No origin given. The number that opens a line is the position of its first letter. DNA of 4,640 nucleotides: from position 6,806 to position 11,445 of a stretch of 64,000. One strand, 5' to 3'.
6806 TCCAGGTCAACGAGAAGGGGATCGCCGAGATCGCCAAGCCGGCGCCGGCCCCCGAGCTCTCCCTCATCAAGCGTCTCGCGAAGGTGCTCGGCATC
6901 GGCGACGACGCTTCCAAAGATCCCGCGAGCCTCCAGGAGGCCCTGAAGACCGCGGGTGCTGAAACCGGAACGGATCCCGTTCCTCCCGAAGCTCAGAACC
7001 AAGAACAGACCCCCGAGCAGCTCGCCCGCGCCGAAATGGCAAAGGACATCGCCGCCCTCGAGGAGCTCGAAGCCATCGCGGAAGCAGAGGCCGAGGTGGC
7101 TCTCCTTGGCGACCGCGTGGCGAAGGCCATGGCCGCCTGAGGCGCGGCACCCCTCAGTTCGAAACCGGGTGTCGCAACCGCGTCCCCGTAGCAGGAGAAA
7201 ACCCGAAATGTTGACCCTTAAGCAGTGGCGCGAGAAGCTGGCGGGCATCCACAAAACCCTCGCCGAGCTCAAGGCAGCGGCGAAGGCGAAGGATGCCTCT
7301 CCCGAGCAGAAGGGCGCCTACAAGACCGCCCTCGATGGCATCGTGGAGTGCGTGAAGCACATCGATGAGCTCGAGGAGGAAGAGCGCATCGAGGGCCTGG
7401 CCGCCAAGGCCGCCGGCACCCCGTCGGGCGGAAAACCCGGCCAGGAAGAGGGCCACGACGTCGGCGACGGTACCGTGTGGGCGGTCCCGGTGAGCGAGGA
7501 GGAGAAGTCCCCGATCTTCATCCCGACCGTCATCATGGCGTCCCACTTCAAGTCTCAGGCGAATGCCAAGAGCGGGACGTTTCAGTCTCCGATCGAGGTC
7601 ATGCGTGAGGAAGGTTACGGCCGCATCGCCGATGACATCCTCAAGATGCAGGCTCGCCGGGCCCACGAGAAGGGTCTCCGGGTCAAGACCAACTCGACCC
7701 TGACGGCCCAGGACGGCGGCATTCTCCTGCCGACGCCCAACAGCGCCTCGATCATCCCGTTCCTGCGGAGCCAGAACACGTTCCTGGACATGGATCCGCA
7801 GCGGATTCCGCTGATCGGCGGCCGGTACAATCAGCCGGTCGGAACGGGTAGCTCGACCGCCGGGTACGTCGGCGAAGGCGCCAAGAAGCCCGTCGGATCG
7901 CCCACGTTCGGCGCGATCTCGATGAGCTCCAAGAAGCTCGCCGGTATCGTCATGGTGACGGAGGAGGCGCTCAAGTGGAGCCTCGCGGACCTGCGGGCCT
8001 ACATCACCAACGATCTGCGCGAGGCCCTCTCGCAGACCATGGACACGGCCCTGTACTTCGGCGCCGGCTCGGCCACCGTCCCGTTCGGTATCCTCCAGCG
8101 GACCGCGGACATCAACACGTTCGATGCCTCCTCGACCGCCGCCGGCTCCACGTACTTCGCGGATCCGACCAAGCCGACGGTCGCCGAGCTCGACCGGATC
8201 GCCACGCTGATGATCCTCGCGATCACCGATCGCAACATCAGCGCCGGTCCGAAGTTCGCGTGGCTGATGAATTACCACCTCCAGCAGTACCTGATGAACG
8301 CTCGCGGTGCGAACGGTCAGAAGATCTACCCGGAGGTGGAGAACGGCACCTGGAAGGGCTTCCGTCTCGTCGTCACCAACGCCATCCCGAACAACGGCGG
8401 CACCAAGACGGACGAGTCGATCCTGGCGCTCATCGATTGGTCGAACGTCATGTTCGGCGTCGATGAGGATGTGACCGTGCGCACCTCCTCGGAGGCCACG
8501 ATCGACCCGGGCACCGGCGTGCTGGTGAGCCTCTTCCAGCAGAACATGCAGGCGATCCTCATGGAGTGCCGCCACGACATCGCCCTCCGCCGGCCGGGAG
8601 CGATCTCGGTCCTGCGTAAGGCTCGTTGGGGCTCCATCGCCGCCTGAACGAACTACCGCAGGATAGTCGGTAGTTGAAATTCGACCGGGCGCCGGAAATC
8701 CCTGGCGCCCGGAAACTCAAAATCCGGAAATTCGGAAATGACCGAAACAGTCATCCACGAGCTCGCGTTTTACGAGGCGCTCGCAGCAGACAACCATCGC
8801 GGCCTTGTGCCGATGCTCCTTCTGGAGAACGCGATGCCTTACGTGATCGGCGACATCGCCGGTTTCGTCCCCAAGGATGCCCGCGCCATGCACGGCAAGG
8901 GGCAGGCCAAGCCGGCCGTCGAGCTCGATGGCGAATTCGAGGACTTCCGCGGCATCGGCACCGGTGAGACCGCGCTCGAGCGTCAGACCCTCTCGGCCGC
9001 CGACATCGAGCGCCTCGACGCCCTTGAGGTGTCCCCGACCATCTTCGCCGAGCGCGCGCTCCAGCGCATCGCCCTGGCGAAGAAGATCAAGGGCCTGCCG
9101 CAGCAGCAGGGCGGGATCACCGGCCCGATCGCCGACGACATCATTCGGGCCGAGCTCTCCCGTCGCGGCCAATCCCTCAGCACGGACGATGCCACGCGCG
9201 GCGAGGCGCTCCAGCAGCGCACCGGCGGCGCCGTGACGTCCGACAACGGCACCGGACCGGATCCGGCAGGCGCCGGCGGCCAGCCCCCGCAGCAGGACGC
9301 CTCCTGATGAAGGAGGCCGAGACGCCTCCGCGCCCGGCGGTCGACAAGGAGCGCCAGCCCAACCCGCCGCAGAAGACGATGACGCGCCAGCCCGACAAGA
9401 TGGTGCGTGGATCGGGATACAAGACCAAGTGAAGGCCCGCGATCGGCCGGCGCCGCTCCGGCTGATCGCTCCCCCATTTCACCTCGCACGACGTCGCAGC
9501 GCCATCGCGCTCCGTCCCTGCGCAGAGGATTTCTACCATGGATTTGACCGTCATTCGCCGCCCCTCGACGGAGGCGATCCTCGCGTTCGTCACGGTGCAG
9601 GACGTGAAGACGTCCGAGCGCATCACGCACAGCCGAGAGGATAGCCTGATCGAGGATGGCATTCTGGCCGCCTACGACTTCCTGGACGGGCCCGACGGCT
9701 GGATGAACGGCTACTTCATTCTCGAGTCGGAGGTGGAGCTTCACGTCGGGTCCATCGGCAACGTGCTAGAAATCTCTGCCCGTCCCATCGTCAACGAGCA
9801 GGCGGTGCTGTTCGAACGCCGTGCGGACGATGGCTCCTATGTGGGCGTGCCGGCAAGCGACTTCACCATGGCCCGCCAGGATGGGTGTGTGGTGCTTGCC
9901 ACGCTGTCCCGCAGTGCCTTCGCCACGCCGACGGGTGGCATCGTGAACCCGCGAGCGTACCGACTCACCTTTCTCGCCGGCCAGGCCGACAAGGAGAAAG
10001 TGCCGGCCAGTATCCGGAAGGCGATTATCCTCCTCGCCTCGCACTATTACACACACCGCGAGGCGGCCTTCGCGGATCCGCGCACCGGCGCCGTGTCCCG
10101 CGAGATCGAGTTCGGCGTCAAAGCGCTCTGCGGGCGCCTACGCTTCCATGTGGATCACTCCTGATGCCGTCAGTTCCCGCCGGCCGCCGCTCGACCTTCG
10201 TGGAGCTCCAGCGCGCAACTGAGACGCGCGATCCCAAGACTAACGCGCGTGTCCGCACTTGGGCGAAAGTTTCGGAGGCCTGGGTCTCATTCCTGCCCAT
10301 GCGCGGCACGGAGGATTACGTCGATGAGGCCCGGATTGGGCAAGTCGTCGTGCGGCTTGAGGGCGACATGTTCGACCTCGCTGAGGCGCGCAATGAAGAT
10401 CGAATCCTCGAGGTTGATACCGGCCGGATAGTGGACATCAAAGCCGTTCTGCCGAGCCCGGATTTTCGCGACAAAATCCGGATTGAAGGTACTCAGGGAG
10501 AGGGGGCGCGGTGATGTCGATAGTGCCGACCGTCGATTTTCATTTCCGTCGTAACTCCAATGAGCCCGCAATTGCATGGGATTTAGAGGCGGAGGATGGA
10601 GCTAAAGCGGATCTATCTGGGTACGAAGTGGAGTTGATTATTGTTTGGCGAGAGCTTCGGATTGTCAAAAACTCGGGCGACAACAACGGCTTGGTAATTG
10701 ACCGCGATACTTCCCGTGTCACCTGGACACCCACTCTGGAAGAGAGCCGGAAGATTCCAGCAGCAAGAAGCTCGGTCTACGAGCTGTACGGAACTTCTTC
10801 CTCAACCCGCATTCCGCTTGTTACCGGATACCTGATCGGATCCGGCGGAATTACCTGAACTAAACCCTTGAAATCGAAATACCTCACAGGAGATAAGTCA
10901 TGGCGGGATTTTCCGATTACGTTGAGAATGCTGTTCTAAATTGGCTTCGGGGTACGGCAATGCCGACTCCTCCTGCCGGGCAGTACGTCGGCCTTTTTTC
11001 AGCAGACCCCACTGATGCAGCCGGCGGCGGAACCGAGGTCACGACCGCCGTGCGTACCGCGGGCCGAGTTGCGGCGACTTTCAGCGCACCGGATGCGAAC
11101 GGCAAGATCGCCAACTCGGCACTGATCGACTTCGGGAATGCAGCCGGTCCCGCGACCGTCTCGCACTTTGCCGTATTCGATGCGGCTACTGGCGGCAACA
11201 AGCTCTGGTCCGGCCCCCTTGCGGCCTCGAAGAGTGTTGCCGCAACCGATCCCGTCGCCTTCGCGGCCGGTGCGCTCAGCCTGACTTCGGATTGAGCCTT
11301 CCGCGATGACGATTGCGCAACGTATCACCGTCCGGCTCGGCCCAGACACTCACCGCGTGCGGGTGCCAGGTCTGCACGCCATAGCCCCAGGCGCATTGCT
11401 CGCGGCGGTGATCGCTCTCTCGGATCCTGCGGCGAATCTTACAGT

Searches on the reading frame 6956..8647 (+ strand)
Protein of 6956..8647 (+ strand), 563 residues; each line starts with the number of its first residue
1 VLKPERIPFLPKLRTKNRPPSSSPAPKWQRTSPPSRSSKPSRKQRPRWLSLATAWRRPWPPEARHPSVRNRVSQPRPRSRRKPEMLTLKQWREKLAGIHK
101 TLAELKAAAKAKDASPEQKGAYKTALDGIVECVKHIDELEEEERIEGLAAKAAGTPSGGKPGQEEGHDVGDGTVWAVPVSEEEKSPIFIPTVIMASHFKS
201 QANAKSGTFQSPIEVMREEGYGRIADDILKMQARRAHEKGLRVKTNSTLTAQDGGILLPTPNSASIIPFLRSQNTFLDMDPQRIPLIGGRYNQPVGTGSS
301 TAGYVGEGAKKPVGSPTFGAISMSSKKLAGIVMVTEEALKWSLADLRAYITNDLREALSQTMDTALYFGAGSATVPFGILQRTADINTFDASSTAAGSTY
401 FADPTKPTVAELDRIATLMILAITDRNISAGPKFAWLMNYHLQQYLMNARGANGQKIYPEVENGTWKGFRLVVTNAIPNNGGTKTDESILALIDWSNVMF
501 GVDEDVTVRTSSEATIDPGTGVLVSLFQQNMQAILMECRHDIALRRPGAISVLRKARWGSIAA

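Call 8: search_protein_families(library=phrogs, proteins=[window:6956-8647:+], max_evalue=0.001)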
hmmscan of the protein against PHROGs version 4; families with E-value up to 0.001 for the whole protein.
window:6956-8647:+ (563 aa): 2 families
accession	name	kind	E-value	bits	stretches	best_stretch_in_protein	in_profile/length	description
phrog_10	-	head and packaging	1.1e-55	190.9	1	83-554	260-634/752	major head protein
phrog_617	-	head and packaging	6.5e-38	132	1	101-557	205-625/626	major head protein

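Call 82: find_related_loci(query=window:6956-8647:+, collection=genome_contigs, flank=10000)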
Query window:6956-8647:+ (563 aa) in genome_contigs; peptide patterns used: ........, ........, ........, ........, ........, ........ (x = any residue, [..] = any of these).
42 stretches matched a pattern, but none encodes a relative of the query by tblastn (E <= 1e-3).

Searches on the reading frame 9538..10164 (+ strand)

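Call 8: search_protein_families(library=phrogs, proteins=[window:9538-10164:+], max_evalue=0.001)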
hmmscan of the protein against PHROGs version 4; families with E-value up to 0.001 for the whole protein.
window:9538-10164:+ (208 aa): 2 families
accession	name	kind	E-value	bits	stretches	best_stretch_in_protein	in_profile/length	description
phrog_442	-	connector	2.2e-14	54.4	1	11-201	81-260/270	head-tail adaptor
phrog_40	-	connector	9e-06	26.2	1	150-197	85-126/201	head-tail adaptor Ad1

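Call 11: search_protein_families(library=pfam, proteins=[window:9538-10164:+], max_evalue=0.01)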
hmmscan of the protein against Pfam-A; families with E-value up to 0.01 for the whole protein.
window:9538-10164:+ (208 aa): 1 family
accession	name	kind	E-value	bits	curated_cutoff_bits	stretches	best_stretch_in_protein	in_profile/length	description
PF05135.19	Phage_connect_1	-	5.1e-07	30.5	21.2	0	148-195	42-94/101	Phage gp6-like head-tail connector protein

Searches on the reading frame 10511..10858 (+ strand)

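Call 8: search_protein_families(library=phrogs, proteins=[window:10511-10858:+], max_evalue=0.001)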
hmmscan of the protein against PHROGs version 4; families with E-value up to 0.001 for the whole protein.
window:10511-10858:+ (115 aa): 1 family
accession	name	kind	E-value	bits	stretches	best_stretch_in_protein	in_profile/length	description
phrog_1084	-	unknown function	0.00084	20.4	1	27-115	27-115/123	unknown function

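Call 11: search_protein_families(library=pfam, proteins=[window:10511-10858:+], max_evalue=0.01)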
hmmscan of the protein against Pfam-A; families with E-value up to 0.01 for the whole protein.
window:10511-10858:+ (115 aa): 0 families

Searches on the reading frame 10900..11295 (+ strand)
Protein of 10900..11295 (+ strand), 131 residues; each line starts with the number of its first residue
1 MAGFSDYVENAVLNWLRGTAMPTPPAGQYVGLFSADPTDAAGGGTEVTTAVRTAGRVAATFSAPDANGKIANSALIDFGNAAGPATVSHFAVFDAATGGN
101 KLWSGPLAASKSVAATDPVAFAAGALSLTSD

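Call 8: search_protein_families(library=phrogs, proteins=[window:10900-11295:+], max_evalue=0.001)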
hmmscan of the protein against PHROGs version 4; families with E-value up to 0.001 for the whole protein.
window:10900-11295:+ (131 aa): 1 family
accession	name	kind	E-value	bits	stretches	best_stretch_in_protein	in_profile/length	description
phrog_240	-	head and packaging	5.1e-26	92.8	1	1-129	60-187/200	head protein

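Call 11: search_protein_families(library=pfam, proteins=[window:10900-11295:+], max_evalue=0.01)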
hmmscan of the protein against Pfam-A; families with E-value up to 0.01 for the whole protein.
window:10900-11295:+ (131 aa): 1 family
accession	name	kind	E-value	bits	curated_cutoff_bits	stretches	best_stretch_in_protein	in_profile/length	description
PF23140.1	Gp80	-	2.1e-35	122.3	27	1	3-129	1-128/128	Podophage GP4 fiber I protein gp80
